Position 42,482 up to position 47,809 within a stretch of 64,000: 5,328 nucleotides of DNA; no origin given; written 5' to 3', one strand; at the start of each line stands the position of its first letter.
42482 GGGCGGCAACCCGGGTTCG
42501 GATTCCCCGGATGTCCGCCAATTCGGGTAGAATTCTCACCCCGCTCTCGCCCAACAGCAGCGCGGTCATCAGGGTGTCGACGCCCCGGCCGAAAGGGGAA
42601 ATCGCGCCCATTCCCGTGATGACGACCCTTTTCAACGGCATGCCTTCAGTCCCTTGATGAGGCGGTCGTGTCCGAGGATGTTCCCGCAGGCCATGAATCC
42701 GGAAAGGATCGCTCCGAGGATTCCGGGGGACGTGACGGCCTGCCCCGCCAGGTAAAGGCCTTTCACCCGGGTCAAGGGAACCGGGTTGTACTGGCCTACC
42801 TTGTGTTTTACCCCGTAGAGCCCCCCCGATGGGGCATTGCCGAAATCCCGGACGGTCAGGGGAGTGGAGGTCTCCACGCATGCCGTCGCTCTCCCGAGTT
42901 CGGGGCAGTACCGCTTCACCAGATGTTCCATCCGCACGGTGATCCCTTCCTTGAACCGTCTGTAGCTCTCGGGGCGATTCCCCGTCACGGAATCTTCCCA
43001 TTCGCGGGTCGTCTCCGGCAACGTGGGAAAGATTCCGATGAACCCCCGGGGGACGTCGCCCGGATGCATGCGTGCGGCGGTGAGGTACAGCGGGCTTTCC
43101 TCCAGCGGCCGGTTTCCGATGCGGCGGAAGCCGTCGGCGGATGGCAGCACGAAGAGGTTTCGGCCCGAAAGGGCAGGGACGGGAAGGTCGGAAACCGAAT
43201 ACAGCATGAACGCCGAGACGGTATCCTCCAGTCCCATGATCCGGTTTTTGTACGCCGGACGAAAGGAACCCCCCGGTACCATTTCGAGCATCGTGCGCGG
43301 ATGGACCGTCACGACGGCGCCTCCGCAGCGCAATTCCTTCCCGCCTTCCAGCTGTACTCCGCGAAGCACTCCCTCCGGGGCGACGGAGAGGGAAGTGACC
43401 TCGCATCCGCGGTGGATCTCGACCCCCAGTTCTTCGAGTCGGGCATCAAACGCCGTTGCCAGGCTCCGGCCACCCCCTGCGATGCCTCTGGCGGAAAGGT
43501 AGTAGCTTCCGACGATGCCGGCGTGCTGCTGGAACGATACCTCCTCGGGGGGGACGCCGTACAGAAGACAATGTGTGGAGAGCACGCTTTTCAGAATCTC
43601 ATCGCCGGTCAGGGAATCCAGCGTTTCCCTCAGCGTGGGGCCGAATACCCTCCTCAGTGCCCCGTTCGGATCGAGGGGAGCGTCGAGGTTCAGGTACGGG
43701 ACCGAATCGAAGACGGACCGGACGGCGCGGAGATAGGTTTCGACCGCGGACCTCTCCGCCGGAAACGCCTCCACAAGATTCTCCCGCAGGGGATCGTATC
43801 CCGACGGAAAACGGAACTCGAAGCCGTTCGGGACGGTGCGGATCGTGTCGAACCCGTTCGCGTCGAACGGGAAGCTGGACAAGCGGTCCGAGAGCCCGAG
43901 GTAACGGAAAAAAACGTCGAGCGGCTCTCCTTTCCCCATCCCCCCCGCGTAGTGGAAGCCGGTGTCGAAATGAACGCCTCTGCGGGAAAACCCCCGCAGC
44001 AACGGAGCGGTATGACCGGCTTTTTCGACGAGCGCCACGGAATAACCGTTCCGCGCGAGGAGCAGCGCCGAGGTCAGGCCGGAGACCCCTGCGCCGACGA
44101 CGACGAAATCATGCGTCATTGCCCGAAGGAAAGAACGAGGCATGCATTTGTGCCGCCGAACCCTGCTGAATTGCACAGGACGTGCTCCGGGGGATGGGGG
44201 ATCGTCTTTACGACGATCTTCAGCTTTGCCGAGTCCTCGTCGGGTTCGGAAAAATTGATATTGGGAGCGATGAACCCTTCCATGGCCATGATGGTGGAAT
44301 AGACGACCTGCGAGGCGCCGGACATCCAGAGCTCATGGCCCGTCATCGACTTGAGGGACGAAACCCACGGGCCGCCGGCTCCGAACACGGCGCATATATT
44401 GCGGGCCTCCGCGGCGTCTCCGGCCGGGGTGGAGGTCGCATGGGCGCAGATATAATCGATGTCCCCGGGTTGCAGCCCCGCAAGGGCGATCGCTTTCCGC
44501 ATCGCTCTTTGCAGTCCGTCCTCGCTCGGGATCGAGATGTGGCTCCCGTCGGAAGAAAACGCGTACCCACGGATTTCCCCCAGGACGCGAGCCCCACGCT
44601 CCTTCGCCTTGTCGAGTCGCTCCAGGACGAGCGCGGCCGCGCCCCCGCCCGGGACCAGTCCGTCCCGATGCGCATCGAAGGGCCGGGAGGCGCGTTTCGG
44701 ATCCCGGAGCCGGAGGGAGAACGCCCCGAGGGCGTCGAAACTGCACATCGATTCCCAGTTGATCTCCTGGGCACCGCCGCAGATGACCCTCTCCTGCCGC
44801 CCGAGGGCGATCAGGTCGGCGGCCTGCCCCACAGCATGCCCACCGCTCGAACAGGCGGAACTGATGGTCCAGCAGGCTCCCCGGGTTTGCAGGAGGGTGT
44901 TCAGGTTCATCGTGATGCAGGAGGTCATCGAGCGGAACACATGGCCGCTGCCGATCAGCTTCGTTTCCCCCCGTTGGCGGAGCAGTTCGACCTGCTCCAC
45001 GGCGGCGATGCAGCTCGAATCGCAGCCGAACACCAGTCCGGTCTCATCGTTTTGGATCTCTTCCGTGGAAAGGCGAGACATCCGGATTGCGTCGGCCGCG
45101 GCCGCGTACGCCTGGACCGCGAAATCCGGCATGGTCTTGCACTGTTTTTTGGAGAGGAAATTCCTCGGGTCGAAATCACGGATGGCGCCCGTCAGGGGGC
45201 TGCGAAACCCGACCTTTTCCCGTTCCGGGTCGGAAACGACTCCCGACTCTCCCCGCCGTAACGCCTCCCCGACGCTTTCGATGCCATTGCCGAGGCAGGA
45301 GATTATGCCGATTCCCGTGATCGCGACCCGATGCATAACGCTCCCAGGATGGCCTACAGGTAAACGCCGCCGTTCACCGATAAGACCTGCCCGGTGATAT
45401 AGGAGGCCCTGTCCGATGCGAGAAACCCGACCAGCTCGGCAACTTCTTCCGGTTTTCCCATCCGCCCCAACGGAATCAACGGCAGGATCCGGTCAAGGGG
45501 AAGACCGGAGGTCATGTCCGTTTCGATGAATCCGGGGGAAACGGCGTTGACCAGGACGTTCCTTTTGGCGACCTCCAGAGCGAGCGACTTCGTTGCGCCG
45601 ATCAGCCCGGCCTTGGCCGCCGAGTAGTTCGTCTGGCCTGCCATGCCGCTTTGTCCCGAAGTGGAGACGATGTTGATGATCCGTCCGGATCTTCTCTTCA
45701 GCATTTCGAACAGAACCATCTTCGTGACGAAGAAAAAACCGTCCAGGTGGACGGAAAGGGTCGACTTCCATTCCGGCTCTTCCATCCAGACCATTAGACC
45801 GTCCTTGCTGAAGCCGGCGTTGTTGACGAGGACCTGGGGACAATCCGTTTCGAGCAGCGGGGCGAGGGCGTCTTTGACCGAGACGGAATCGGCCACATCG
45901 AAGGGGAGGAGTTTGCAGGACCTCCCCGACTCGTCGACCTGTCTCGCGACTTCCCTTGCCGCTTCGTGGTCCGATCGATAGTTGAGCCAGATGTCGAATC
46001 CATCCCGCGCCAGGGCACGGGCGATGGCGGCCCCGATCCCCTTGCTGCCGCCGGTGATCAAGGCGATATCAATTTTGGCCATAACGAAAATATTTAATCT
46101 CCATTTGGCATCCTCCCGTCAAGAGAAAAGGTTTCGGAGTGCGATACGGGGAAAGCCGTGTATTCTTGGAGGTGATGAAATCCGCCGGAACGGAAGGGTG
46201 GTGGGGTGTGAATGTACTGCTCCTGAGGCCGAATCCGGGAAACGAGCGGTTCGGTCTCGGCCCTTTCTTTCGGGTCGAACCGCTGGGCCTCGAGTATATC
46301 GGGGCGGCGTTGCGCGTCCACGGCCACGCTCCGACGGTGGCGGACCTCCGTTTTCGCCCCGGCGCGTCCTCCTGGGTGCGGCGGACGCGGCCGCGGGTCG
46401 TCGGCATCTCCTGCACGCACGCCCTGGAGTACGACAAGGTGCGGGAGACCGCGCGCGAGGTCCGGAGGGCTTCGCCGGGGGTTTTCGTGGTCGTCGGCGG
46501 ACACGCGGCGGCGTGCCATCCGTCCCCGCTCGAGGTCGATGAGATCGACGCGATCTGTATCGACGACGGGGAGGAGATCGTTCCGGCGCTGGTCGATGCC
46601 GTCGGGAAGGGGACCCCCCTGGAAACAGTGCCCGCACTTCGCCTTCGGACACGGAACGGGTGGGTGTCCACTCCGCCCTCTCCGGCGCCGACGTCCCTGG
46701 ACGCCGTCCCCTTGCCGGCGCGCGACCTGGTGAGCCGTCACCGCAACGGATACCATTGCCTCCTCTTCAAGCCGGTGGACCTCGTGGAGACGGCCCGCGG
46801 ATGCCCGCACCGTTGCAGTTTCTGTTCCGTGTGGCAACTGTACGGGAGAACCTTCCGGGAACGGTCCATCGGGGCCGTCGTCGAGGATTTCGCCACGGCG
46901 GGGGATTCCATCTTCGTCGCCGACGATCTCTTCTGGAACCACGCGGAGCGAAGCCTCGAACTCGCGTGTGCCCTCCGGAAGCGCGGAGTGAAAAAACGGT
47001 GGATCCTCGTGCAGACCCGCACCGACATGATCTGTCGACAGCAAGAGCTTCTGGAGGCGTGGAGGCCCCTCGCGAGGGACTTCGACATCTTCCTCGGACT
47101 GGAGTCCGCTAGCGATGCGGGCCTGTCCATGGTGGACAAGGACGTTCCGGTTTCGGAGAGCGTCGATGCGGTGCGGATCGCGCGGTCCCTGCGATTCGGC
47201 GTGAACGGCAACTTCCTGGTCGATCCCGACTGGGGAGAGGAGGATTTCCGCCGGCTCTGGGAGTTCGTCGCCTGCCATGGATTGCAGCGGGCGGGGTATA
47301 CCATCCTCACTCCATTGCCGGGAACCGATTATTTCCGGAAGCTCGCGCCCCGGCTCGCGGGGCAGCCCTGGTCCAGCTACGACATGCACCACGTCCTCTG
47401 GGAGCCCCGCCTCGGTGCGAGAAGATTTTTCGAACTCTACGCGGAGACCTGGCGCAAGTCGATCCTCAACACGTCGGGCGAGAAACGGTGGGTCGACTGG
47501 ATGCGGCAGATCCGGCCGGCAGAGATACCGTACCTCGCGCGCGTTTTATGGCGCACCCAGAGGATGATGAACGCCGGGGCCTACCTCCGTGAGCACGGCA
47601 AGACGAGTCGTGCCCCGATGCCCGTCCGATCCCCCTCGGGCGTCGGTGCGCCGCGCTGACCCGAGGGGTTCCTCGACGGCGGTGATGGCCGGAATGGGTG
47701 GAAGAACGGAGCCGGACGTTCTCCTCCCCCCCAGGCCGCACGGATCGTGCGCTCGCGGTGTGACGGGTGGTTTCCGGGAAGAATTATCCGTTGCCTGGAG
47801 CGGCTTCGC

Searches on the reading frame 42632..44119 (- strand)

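Call 26: search_protein_families(library=ncbifam, max_evalue=0.001, proteins=[window:42632-44119:-])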
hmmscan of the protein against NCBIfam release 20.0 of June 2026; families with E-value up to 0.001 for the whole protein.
window:42632-44119:- (495 aa): 43 families (the best 25 are shown)
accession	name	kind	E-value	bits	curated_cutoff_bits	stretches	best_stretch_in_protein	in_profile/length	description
TIGR02733.1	desat_CrtD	equivalog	1.7e-22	79.8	549.7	2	228-478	242-485/492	C-3',4' desaturase CrtD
NF045637.1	carotdesatCrtDProt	equivalog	1.8e-17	63.1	580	2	213-482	217-483/485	1-hydroxycarotenoid 3,4-desaturase CrtD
TIGR02734.1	crtI_fam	subfamily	3.1e-16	59.2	238.1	2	161-467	161-472/504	phytoene desaturase family protein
TIGR02730.1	carot_isom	equivalog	4.4e-14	52.2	586.9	1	4-161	2-157/493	carotenoid isomerase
TIGR03467.1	HpnE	equivalog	1e-09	38.2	283.05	1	6-81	2-77/430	hydroxysqualene dehydroxylase HpnE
NF006130.0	PRK08274.1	equivalog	3.4e-09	36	369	0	2-36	5-39/467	FAD-dependent tricarballylate dehydrogenase TcuA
NF058655.1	CrtID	equivalog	4e-09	35.8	640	1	6-55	2-51/478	bifunctional phytoene desaturase/3,4-desaturase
NF005560.0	PRK07233.1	equivalog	1.8e-08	33.7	252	1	5-80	3-76/435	hypothetical protein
NF004832.0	PRK06184.1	subfamily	2.3e-07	30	476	1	3-39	7-43/506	hypothetical protein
NF049967.1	QhpG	equivalog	3.5e-07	29.5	240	1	6-50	2-45/423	flavin-dependent monooxygenase QhpG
TIGR02485.1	CobZ_N-term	equivalog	3.8e-06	25.9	372.55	0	213-257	123-168/437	FAD-dependent tricarballylate dehydrogenase TcuA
TIGR02032.1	GG-red-SF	subfamily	5e-06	26.4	158.8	1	4-34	2-32/297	geranylgeranyl reductase family protein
NF042421.1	hydcarot_desat_CrtD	equivalog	6e-06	25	500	1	6-145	5-139/487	1-hydroxycarotenoid 3,4-desaturase CrtD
NF005882.1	PRK07843.1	equivalog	6.1e-06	24.9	788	1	3-36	2-35/547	3-oxosteroid 1-dehydrogenase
NF005545.0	PRK07208.1-1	equivalog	8.8e-06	24.3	451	1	4-56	9-62/504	hypothetical protein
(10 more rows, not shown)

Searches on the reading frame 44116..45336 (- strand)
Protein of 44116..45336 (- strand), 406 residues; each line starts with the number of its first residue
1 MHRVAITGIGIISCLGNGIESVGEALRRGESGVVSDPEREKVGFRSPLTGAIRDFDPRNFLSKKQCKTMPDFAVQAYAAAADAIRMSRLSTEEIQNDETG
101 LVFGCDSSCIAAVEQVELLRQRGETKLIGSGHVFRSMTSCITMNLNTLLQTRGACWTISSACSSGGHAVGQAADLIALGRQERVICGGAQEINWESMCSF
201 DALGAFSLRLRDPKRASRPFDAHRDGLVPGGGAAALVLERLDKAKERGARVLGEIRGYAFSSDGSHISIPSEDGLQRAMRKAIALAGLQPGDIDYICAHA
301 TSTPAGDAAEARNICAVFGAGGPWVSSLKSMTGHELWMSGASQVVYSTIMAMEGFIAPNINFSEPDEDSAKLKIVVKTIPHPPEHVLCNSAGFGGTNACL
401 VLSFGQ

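Call 32: search_protein_families(library=ncbifam, max_evalue=0.00001, proteins=[window:44116-45336:-])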
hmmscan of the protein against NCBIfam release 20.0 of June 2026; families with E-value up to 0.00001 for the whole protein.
window:44116-45336:- (406 aa): 23 families
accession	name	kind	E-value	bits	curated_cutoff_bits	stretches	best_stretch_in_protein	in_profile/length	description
NF005935.0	PRK07967.1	equivalog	5.8e-108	361.3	630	1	1-402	1-401/406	beta-ketoacyl-ACP synthase I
TIGR03150.1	fabF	equivalog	4.2e-97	325.4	493.75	1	2-402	1-406/407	beta-ketoacyl-ACP synthase II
NF005589.0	PRK07314.1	subfamily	9.3e-93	311.2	387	1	2-402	4-409/413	beta-ketoacyl-ACP synthase II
NF006587.0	PRK09116.1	equivalog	9.4e-84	281.5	470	1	1-402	1-404/408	beta-ketoacyl-ACP synthase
NF004970.0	PRK06333.1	subfamily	6.8e-81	272.3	525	1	1-402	3-419/424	beta-ketoacyl-ACP synthase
NF006274.0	PRK08439.1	equivalog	3.5e-75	253.3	621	1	1-402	1-403/406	beta-ketoacyl-ACP synthase II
NF006434.0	PRK08722.1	equivalog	3.5e-73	246.9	759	1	2-402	4-411/414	beta-ketoacyl-ACP synthase II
NF005490.0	PRK07103.1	equivalog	1.8e-64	218.4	445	1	1-402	3-410/414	polyketide beta-ketoacyl:acyl carrier protein synthase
NF006618.0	PRK09185.1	subfamily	4e-61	207.2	407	1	1-403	2-391/394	beta-ketoacyl-ACP synthase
NF005076.0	PRK06501.1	equivalog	7e-61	206.4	629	1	4-403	13-421/425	beta-ketoacyl-ACP synthase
NF004618.0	PRK05952.1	equivalog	1.3e-55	188.9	455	1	3-403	3-381/384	beta-ketoacyl-ACP synthase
NF005916.1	PRK07910.1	equivalog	5.3e-53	180.4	560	1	4-402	14-415/418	KasA/KasB family beta-ketoacyl-ACP synthase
NF058662.1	cispenta_AmcF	equivalog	1.5e-47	162.4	325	1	152-403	119-368/369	cispentacin biosynthesis acyltransferase subunit AmcF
NF045894.1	PKS_plus_SDR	equivalog_domain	5.6e-30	103.8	1740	1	83-402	101-424/1515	type I polyketide synthase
NF040607.1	mycolic_Pks13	equivalog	3e-28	97.9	2100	1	137-402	246-523/1680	polyketide synthase Pks13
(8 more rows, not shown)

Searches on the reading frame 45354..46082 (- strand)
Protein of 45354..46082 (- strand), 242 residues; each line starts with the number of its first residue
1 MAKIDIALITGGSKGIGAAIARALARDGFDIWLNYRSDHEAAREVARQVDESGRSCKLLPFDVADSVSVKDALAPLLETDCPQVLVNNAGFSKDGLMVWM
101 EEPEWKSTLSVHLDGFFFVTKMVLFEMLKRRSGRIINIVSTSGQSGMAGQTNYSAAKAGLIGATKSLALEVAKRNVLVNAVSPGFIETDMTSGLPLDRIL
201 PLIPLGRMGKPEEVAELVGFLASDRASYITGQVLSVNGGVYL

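Call 32: search_protein_families(library=ncbifam, max_evalue=0.00001, proteins=[window:45354-46082:-])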
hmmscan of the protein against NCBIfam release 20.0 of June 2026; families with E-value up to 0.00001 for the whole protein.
window:45354-46082:- (242 aa): 222 families (the best 25 are shown)
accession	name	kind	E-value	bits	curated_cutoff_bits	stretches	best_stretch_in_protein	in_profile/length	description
NF053542.1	FlxB_rubin_SDR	equivalog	3.1e-93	311.9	340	1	6-240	2-239/239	flexirubin biosynthesis SDR family reductase FlxB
NF004200.0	PRK05653.1-5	equivalog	1.1e-86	290.3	273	1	7-240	5-241/242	3-oxoacyl-ACP reductase FabG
TIGR01830.1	3oxo_ACP_reduc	equivalog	3.3e-82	275.8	297.75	1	7-241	1-239/239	3-oxoacyl-[acyl-carrier-protein] reductase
NF004197.0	PRK05653.1-1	equivalog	2.3e-75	253.4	332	1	5-241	8-247/249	3-oxoacyl-ACP reductase FabG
NF009466.0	PRK12826.1-2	subfamily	3.3e-73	246.2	222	1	6-241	5-245/248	3-oxoacyl-ACP reductase FabG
NF004199.0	PRK05653.1-4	equivalog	6.1e-72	242.1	301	1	7-242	8-247/247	3-oxoacyl-ACP reductase FabG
TIGR01829.1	AcAcCoA_reduct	subfamily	2.2e-71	240.3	302.1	1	6-242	2-242/242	acetoacetyl-CoA reductase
NF004198.0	PRK05653.1-3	equivalog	6.1e-69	232.2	296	1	6-242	9-248/248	3-oxoacyl-ACP reductase FabG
TIGR01831.1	fabG_rel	equivalog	6.1e-69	232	338.85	1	8-240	2-238/239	3-ketoacyl-ACP reductase FabG2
NF009464.0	PRK12824.1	subfamily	2.7e-68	230.3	269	1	5-242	3-244/245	3-oxoacyl-ACP reductase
NF047420.2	EF_P_mod_YmfI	equivalog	1e-61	208.7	238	1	7-241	2-236/236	elongation factor P 5-aminopentanone reductase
NF009547.0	PRK12936.1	subfamily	6.8e-59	199.4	436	1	7-240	9-242/245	3-ketoacyl-(acyl-carrier-protein) reductase NodG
NF009546.0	PRK12935.1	equivalog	5.4e-58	196.4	418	1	5-242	7-247/247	acetoacetyl-CoA reductase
NF009384.0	PRK12743.1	equivalog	6.5e-58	195.9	264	1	5-241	7-248/258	SDR family oxidoreductase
NF040605.2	mycolic_FabG1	exception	4.5e-55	187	420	1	8-240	5-229/233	3-oxoacyl-ACP reductase FabG1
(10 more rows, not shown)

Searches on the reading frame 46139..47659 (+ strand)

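Call 25: search_protein_families(library=ncbifam, max_evalue=0.001, proteins=[window:46139-47659:+])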
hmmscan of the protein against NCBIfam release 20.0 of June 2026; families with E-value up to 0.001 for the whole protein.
window:46139-47659:+ (506 aa): 19 families
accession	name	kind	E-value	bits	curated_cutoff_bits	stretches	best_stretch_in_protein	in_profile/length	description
TIGR04367.1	HpnR_B12_rSAM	equivalog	2.1e-72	244.2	650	1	43-497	17-471/490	hopanoid C-3 methylase HpnR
TIGR02026.1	BchE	equivalog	1.9e-29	102.9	481.35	1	46-424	20-409/497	magnesium-protoporphyrin IX monomethyl ester anaerobic oxidative cyclase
TIGR04014.1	B12_SAM_MJ_0865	equivalog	1.2e-26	93.5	360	2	88-250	44-197/434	methyl-coenzyme M reductase glutamine C-methyltransferase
NF050148.1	rSAM_ApyD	equivalog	4.7e-20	71.5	750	1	76-407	66-398/645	RiPP biosynthesis radical SAM protein ApyD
TIGR04072.2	rSAM_ladder_B12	equivalog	7.3e-19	67.7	360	2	216-343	183-311/443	lipid biosynthesis B12-binding/radical SAM protein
TIGR04013.1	B12_SAM_MJ_1487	hypoth_equivalog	3e-18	65.8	251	1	95-250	53-188/382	TIGR04013 family B12-binding domain/radical SAM domain-containing protein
NF040546.1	rSAM_CUAEP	equivalog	8.4e-16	57.7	500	1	47-382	12-343/468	CUAEP/CCAEP-tail radical SAM (seleno)protein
TIGR03975.1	rSAM_ocin_1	subfamily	2.9e-14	52.5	281.85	1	80-252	124-303/606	RiPP maturation radical SAM C-methyltransferase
TIGR04295.1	B12_rSAM_oligo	hypoth_equivalog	4.3e-14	52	400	1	104-403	93-385/422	TIGR04295 family B12-binding domain-containing radical SAM protein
TIGR03471.1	HpnJ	equivalog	6.4e-14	51.7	577.6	1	100-401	83-386/472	hopanoid biosynthesis associated radical SAM protein HpnJ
TIGR04479.1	bcpD_PhpK_rSAM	subfamily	2.3e-13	49.4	600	1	79-349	105-377/504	PhpK family radical SAM P-methyltransferase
NF040542.1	rSAM_RCCLKC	equivalog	2.7e-13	49.9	450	1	103-384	67-354/423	arsinothricin biosynthesis radical SAM protein ArsL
NF033070.1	rSAM_AprD4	equivalog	4e-11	42.5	500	1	185-399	168-387/456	AprD4 family radical SAM diol-dehydratase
TIGR04385.1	B12_rSAM_cofa1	equivalog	1.2e-10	41.2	450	1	104-252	89-234/438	B12 lower ligand biosynthesis radical SAM protein BzaD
NF033712.0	B12_rSAM_KedN5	subfamily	3.3e-08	32.2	700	1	81-231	59-213/624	KedN5 family methylcobalamin-dependent radical SAM C-methyltransferase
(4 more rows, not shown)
